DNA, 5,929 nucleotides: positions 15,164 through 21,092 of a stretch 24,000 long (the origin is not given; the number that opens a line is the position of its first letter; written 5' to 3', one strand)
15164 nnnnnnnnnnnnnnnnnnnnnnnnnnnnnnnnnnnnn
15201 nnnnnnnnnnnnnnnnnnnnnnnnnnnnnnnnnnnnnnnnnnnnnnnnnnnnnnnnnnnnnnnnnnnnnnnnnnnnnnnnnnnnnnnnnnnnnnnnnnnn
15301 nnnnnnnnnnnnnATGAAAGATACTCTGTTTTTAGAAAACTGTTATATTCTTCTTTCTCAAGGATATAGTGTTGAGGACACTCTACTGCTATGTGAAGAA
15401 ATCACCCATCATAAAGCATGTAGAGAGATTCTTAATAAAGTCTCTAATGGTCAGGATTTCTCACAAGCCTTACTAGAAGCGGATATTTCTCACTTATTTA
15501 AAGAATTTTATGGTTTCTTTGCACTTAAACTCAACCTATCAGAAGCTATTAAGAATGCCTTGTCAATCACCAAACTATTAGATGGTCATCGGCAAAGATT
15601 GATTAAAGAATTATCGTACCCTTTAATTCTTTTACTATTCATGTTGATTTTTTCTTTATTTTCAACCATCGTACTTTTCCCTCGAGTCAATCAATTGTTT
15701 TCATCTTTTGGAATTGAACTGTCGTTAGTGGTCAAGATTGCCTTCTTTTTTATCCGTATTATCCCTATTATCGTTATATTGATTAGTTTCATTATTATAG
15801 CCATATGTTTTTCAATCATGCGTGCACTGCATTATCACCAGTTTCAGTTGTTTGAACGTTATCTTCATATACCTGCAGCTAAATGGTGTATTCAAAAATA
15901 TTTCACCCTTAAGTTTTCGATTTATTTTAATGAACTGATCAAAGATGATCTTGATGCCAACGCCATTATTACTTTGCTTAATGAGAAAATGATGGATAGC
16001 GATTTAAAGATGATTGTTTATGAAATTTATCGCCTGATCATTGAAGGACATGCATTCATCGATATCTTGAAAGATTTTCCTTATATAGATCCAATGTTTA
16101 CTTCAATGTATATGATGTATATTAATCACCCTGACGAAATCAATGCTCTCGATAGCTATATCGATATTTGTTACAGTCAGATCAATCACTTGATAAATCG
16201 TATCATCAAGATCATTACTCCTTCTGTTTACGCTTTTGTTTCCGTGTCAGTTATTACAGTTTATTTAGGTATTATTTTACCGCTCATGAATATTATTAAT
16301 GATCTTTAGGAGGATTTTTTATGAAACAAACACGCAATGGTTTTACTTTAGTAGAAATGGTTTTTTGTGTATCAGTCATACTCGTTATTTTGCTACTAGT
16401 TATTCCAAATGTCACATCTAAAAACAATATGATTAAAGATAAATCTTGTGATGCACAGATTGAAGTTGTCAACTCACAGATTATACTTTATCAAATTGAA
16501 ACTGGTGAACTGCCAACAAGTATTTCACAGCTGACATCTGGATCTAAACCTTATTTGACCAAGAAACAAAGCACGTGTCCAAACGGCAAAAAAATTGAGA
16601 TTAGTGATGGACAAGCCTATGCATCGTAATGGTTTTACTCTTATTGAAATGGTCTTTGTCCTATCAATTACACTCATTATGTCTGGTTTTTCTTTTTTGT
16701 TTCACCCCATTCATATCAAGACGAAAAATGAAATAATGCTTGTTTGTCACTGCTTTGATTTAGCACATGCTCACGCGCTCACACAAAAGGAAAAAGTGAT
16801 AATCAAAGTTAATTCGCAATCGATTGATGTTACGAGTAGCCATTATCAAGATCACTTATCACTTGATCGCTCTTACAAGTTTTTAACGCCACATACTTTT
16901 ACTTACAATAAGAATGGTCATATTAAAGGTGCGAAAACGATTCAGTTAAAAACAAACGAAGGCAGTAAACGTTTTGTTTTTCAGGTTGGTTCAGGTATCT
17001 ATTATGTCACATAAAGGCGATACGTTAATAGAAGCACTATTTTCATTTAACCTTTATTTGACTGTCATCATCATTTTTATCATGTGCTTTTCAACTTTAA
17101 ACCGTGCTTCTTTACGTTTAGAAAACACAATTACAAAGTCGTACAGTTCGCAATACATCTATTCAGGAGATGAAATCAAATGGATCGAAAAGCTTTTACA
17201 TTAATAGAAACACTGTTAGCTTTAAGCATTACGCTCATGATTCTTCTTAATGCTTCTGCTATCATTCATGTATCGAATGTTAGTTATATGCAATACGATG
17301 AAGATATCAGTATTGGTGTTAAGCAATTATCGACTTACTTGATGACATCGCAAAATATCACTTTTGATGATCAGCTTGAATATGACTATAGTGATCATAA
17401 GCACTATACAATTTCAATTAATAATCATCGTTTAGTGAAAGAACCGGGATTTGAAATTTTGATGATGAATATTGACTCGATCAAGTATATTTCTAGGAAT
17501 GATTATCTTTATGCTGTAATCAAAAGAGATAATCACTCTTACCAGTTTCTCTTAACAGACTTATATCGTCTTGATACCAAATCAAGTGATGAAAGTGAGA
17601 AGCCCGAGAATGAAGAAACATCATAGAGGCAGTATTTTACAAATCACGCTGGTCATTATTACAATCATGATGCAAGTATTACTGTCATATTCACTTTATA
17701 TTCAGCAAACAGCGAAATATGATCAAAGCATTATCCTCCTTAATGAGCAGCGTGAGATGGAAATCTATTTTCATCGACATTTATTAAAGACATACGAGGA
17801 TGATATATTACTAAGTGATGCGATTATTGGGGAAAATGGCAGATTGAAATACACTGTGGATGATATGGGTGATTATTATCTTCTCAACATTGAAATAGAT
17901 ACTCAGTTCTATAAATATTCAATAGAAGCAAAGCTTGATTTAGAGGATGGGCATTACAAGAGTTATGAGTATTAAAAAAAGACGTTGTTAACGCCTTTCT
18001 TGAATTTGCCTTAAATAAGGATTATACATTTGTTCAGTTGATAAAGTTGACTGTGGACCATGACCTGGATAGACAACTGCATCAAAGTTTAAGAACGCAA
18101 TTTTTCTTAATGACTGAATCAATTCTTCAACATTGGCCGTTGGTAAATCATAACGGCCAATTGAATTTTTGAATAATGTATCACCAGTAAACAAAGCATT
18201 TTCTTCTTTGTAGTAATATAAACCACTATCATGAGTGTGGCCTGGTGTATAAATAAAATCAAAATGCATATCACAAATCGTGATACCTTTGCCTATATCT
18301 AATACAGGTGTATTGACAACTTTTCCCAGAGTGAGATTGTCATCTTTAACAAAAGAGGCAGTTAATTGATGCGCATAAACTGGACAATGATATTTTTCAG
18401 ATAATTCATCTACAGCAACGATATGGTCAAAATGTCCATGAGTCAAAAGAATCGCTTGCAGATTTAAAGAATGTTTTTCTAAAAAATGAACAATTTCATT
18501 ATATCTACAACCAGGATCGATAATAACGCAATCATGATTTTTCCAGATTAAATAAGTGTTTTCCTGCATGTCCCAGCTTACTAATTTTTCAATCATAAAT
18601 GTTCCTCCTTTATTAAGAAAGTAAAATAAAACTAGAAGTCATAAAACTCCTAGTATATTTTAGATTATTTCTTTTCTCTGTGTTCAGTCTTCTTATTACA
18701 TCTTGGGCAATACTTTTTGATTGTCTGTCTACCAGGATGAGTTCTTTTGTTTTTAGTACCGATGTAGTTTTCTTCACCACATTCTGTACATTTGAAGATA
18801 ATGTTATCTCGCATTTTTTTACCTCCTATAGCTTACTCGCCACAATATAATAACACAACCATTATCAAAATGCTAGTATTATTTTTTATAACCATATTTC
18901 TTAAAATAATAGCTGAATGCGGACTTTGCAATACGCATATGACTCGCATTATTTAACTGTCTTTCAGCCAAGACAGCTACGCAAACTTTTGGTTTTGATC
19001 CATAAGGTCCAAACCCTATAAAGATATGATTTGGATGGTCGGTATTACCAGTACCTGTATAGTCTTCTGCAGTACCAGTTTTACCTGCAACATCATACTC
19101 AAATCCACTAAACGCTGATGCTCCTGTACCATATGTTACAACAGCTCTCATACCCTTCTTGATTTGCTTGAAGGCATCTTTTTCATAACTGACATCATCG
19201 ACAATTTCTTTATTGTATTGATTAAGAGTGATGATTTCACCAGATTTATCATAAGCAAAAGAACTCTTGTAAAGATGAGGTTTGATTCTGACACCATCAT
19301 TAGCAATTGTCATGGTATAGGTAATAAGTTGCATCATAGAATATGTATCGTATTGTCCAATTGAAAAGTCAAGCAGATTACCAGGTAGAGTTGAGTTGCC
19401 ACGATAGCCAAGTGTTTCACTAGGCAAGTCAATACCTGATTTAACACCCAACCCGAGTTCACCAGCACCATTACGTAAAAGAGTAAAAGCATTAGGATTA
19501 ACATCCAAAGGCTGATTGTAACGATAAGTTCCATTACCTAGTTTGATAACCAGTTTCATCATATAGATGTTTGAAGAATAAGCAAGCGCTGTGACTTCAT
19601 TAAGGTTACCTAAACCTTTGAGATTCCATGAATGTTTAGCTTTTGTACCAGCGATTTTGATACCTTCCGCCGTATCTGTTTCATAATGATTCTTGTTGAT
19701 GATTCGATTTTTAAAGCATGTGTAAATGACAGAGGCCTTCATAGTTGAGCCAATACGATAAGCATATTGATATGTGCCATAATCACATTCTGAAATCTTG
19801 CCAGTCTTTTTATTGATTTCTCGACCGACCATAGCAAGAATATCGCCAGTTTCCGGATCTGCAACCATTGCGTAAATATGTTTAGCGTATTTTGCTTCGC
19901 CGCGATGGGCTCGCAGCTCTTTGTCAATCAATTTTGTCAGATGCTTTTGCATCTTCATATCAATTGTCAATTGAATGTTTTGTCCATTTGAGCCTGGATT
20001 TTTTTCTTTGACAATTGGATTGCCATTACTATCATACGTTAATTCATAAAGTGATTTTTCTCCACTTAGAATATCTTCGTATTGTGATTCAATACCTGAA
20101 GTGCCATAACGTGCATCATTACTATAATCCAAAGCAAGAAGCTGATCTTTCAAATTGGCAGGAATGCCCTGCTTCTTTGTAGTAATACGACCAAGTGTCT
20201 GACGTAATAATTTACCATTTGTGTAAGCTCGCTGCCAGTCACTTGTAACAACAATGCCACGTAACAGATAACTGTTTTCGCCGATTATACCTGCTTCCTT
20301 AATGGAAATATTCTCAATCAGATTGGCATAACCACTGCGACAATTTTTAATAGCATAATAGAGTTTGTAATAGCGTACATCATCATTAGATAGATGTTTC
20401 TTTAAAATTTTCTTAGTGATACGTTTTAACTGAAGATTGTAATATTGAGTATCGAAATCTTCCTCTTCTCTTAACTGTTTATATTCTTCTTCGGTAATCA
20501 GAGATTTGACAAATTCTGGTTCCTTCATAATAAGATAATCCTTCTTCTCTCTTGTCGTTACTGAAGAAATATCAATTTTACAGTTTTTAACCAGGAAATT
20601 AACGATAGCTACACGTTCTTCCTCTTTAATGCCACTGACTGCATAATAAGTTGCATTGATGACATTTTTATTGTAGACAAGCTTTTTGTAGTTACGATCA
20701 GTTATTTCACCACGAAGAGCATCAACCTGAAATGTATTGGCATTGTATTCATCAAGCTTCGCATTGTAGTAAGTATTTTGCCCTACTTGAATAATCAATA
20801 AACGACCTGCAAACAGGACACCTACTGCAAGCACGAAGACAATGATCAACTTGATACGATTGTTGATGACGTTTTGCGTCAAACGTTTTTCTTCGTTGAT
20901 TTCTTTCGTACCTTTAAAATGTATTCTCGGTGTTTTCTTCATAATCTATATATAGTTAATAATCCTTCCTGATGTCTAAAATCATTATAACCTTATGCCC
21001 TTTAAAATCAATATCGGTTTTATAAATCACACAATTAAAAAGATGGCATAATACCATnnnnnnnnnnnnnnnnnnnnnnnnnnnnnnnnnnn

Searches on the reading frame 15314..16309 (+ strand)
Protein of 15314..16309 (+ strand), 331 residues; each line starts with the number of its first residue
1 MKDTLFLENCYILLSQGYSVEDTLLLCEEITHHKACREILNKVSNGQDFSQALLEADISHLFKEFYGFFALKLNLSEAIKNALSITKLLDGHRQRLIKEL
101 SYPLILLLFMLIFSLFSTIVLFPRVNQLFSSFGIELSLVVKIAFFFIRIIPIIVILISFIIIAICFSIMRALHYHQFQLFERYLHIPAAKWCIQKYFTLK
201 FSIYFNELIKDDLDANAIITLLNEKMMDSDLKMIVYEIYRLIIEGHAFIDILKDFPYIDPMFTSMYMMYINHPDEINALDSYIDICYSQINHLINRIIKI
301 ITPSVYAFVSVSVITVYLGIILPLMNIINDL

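Call 41: search_protein_families(library=pfam, proteins=[window:15314-16309:+], max_evalue=0.001)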
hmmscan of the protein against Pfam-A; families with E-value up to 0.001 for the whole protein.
window:15314-16309:+ (331 aa): 2 families
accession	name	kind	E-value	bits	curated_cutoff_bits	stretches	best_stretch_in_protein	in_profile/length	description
PF00482.28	T2SSF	-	1.3e-12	48.2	25.2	2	6-123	1-125/125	Type II secretion system (T2SS), protein F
PF20990.2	DUF2207_C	-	0.00035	20.8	33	1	32-171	73-191/247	Predicted membrane protein (DUF2207) C-terminal domain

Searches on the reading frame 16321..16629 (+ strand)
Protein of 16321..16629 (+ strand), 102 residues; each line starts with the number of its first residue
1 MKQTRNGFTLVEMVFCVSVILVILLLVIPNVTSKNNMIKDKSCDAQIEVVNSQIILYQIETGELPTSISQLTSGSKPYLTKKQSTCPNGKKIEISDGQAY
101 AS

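Call 42: search_protein_families(library=pfam, proteins=[window:16321-16629:+], max_evalue=0.001)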
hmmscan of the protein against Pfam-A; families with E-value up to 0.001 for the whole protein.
window:16321-16629:+ (102 aa): 1 family
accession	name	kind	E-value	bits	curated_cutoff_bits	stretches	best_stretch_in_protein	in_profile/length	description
PF07963.17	N_methyl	-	6e-05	22.9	21.2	1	5-27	4-26/27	Prokaryotic N-terminal methylation motif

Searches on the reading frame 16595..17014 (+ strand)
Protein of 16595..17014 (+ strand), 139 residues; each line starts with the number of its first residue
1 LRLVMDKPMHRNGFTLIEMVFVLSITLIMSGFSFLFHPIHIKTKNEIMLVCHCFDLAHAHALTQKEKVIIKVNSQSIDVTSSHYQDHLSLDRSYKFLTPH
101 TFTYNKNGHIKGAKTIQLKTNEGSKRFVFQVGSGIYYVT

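Call 42: search_protein_families(library=pfam, proteins=[window:16595-17014:+], max_evalue=0.001)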
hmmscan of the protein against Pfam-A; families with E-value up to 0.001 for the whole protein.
window:16595-17014:+ (139 aa): 1 family
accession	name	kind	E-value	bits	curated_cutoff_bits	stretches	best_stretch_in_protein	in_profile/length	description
PF07963.17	N_methyl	-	9e-06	25.5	21.2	1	10-32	3-25/27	Prokaryotic N-terminal methylation motif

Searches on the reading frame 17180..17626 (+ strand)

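Call 42: search_protein_families(library=pfam, proteins=[window:17180-17626:+], max_evalue=0.001)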
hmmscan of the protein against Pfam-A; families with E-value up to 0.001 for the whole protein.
window:17180-17626:+ (148 aa): 2 families
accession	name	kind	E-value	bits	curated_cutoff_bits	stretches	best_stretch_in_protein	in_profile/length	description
PF15980.10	ComGF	-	1.2e-05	26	27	1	32-120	6-98/100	Putative Competence protein ComGF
PF07963.17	N_methyl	-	0.00082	19.3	21.2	0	3-23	4-24/27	Prokaryotic N-terminal methylation motif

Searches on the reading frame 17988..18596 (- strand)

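Call 42: search_protein_families(library=pfam, proteins=[window:17988-18596:-], max_evalue=0.001)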
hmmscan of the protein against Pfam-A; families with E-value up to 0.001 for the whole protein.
window:17988-18596:- (202 aa): 3 families
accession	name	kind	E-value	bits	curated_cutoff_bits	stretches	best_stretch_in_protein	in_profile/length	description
PF00753.33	Lactamase_B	-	2.4e-33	116.2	22.7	1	10-179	4-196/196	Metallo-beta-lactamase superfamily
PF19583.5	ODP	-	3.3e-09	37.3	27.2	1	11-141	2-137/194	ODP family beta lactamase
PF12706.13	Lactamase_B_2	-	3.3e-07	30.6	27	1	43-119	28-110/200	Beta-lactamase superfamily domain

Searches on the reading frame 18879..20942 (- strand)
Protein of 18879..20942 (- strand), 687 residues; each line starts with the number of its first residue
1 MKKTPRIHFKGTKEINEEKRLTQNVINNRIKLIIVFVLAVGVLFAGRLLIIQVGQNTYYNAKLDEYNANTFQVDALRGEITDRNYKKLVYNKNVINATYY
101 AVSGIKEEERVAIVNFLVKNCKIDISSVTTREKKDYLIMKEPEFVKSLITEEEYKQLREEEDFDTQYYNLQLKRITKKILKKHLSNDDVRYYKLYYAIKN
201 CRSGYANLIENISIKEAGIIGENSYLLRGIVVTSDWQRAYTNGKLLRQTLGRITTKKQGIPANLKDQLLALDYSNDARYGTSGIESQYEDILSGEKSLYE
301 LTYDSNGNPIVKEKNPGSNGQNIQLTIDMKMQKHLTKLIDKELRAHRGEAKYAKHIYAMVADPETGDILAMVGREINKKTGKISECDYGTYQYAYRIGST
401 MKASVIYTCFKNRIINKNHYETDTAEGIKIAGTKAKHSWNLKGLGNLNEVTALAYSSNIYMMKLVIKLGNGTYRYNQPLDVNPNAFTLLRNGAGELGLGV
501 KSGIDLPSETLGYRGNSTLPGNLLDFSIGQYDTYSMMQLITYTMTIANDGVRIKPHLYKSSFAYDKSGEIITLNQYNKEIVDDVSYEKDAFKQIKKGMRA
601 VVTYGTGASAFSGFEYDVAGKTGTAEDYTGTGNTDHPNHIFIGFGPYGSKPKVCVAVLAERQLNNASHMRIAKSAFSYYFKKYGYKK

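Call 42: search_protein_families(library=pfam, proteins=[window:18879-20942:-], max_evalue=0.001)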
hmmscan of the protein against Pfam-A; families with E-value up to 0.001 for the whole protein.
window:18879-20942:- (687 aa): 2 families
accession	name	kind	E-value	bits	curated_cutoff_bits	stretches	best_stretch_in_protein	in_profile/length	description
PF00905.27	Transpeptidase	-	1.6e-48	165.9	22.1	1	357-666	2-284/299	Penicillin binding protein transpeptidase domain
PF03717.20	PBP_dimer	-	2.7e-23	83.7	24.4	1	74-311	3-177/180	Penicillin-binding Protein dimerisation domain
